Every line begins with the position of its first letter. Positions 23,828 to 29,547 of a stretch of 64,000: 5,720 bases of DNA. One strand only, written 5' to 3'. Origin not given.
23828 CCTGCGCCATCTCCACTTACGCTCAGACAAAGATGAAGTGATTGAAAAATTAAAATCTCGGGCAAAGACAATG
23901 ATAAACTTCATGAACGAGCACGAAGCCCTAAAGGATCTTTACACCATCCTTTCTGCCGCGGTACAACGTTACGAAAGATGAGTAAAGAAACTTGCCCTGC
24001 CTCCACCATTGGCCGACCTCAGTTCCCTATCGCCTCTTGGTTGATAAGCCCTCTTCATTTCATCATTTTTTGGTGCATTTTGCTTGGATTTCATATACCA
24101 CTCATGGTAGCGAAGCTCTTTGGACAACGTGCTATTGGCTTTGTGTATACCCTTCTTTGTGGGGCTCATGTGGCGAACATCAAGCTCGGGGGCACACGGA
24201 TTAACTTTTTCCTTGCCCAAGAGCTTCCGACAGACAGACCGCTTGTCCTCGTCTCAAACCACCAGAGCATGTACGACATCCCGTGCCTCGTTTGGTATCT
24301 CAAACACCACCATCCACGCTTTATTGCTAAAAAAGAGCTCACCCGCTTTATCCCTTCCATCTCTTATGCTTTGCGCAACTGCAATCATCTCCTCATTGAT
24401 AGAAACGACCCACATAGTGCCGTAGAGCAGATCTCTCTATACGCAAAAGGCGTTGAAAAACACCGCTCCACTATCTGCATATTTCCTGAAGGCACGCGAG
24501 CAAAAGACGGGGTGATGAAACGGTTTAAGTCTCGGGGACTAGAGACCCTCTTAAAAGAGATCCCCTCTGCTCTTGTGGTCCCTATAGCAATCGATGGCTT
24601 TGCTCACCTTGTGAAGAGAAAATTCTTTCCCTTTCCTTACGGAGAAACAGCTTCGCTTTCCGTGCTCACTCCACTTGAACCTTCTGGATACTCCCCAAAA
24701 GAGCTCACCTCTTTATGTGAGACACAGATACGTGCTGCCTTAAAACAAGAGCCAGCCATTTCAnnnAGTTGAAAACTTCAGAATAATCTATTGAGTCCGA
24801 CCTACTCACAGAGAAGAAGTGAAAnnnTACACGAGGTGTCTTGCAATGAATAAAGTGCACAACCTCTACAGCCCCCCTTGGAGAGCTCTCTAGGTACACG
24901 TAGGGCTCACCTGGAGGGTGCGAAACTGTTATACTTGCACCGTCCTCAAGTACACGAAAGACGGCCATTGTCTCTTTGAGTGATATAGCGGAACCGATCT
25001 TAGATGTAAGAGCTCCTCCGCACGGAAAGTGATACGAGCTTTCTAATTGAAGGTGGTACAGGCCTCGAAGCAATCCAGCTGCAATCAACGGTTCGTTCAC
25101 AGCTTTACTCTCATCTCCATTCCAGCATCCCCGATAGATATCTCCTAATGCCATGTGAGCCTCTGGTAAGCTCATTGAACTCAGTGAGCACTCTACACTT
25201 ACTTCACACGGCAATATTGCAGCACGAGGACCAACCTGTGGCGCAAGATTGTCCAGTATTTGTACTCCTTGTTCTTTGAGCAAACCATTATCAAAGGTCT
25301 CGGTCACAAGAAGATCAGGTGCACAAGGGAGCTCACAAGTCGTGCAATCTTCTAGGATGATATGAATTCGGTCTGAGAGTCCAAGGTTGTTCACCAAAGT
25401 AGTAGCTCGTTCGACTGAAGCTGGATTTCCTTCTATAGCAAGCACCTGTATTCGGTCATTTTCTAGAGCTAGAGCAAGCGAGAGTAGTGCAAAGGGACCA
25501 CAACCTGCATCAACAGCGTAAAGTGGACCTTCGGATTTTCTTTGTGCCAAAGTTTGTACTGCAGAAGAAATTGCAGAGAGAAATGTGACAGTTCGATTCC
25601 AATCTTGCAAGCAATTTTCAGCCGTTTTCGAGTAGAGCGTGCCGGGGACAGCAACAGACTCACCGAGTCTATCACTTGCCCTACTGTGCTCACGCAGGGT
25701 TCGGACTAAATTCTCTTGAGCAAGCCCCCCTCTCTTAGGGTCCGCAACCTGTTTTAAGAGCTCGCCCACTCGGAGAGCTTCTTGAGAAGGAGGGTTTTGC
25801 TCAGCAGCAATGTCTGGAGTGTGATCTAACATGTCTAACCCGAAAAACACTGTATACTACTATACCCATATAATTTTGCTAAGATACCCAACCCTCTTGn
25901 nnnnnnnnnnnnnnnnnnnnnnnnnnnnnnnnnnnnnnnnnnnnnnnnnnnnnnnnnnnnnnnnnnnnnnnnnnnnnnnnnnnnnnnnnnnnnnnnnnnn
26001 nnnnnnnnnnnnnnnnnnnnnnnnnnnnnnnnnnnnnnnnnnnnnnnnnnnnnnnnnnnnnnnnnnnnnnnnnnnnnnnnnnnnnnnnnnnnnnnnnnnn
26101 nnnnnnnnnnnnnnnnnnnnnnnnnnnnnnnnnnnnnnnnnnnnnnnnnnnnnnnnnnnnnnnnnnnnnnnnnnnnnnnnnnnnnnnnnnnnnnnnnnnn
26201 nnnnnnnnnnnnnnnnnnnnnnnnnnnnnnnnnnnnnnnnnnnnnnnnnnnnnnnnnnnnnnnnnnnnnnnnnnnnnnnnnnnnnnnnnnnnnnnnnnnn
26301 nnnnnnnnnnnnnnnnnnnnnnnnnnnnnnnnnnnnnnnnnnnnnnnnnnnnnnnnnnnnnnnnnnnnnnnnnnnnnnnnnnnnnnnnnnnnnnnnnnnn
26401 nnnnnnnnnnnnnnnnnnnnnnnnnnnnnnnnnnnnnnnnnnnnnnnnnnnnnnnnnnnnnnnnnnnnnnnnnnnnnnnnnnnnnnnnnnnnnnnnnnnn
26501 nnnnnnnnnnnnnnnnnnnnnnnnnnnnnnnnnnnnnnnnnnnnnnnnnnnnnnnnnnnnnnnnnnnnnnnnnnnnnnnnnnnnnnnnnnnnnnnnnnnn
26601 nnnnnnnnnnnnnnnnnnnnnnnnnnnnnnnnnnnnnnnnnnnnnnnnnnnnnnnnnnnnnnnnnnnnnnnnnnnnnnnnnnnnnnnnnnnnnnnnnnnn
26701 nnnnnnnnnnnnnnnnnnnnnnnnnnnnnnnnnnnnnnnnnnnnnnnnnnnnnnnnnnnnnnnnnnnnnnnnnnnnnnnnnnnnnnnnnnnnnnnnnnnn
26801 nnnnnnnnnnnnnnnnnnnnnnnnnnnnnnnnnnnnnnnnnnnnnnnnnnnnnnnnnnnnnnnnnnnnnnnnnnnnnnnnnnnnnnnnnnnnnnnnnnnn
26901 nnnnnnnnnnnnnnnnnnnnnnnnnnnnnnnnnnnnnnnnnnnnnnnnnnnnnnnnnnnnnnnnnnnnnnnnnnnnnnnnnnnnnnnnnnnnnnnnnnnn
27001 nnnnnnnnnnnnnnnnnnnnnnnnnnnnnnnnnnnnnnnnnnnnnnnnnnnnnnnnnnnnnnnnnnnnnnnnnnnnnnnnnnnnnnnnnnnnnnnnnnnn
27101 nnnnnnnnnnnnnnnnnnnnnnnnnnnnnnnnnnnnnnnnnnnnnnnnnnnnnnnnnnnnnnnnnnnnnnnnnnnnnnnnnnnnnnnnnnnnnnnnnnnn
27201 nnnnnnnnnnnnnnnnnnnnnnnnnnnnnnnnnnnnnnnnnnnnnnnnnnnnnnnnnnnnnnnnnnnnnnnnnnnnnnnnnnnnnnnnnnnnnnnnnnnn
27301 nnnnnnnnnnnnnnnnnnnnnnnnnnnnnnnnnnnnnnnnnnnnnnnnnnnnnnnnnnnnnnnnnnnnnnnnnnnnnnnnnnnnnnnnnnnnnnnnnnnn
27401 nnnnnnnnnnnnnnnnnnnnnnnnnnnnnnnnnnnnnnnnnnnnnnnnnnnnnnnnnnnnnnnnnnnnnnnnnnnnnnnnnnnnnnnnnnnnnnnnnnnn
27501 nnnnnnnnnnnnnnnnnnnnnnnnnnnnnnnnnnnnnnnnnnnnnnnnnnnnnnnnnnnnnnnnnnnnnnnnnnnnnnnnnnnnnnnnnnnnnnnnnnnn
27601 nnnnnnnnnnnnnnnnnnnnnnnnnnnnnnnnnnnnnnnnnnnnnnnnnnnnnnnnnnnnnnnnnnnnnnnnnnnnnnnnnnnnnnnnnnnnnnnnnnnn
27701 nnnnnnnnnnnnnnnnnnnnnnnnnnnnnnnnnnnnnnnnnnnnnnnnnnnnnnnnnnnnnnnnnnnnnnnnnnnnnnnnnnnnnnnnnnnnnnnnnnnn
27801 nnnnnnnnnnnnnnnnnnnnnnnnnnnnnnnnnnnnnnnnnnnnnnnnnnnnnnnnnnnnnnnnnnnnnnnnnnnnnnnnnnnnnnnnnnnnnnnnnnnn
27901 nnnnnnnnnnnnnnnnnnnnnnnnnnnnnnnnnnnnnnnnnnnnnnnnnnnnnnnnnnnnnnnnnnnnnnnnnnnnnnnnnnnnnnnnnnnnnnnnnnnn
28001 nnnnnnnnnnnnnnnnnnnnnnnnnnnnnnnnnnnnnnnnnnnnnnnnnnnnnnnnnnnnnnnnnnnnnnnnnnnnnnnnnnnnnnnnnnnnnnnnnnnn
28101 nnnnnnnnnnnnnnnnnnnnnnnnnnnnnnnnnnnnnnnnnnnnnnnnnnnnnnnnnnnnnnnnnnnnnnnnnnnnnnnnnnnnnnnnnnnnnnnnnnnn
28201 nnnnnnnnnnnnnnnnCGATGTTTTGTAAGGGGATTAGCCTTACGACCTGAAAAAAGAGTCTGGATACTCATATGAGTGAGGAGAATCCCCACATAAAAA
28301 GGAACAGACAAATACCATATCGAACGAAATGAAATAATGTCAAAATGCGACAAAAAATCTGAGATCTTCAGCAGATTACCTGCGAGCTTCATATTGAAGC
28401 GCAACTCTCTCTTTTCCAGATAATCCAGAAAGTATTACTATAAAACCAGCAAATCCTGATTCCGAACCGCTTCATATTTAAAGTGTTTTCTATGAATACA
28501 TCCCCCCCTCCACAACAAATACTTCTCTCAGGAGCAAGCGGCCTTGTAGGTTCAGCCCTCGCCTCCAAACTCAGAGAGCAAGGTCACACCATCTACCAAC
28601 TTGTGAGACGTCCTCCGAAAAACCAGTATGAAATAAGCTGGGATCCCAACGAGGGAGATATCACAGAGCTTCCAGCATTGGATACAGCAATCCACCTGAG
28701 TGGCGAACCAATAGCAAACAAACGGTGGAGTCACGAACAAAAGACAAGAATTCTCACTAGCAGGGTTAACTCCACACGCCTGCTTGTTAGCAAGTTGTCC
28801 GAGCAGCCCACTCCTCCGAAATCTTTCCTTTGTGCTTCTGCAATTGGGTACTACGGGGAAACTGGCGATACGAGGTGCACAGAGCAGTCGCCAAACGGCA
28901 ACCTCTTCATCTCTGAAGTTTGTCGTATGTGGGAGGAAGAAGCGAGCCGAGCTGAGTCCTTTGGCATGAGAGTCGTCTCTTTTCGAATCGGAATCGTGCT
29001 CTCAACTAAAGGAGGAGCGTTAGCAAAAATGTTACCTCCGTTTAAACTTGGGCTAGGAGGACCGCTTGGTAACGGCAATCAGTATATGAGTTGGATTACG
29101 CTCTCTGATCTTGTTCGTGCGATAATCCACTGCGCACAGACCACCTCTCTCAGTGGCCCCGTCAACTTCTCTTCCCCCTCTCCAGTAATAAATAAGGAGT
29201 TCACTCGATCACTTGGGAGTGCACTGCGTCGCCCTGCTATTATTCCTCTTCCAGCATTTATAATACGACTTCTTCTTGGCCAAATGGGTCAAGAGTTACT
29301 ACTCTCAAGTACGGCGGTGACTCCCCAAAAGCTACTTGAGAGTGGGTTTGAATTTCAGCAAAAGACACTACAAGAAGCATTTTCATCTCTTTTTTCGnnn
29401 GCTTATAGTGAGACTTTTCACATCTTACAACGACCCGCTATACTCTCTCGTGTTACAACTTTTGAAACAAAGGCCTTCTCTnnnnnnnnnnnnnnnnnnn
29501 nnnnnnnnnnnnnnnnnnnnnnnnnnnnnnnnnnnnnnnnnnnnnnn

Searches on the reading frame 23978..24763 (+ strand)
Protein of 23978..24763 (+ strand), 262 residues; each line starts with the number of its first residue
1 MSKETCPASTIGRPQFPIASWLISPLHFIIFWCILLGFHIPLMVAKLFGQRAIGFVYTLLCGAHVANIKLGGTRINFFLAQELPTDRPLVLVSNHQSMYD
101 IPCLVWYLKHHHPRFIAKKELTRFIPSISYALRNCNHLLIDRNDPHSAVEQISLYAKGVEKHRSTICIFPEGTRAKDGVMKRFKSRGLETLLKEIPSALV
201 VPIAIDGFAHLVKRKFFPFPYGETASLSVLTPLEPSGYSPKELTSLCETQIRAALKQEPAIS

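Call 67: search_protein_families(library=pfam, proteins=[window:23978-24763:+], max_evalue=0.001)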
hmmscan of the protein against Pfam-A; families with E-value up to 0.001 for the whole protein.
window:23978-24763:+ (262 aa): 1 family
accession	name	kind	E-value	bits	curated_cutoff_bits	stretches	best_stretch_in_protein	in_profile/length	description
PF01553.26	Acyltransferase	-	2.2e-22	79.7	23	1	79-205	6-131/132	Acyltransferase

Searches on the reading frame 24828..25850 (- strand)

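Call 67: search_protein_families(library=pfam, proteins=[window:24828-25850:-], max_evalue=0.001)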
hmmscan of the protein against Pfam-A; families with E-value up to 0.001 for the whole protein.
window:24828-25850:- (341 aa): 2 families
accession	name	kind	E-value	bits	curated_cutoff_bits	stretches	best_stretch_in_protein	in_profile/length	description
PF05185.22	PRMT5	-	3.1e-05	24.3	22.9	1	82-185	35-142/171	PRMT5 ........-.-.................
PF13679.12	Methyltransf_32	-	0.001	19.5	27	0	90-164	9-84/143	Methyltransferase domain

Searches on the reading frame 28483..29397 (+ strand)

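Call 67: search_protein_families(library=pfam, proteins=[window:28483-29397:+], max_evalue=0.001)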
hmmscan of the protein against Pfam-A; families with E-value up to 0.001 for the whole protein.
window:28483-29397:+ (305 aa): 2 families
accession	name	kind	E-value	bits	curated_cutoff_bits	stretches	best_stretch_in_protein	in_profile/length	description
PF01370.27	Epimerase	-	1.1e-16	61.4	20.9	1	13-220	1-227/240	NAD dependent epimerase/dehydratase family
PF08338.16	DUF1731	-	8.2e-16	57.9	27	1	256-302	1-46/47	Domain of unknown function (DUF1731)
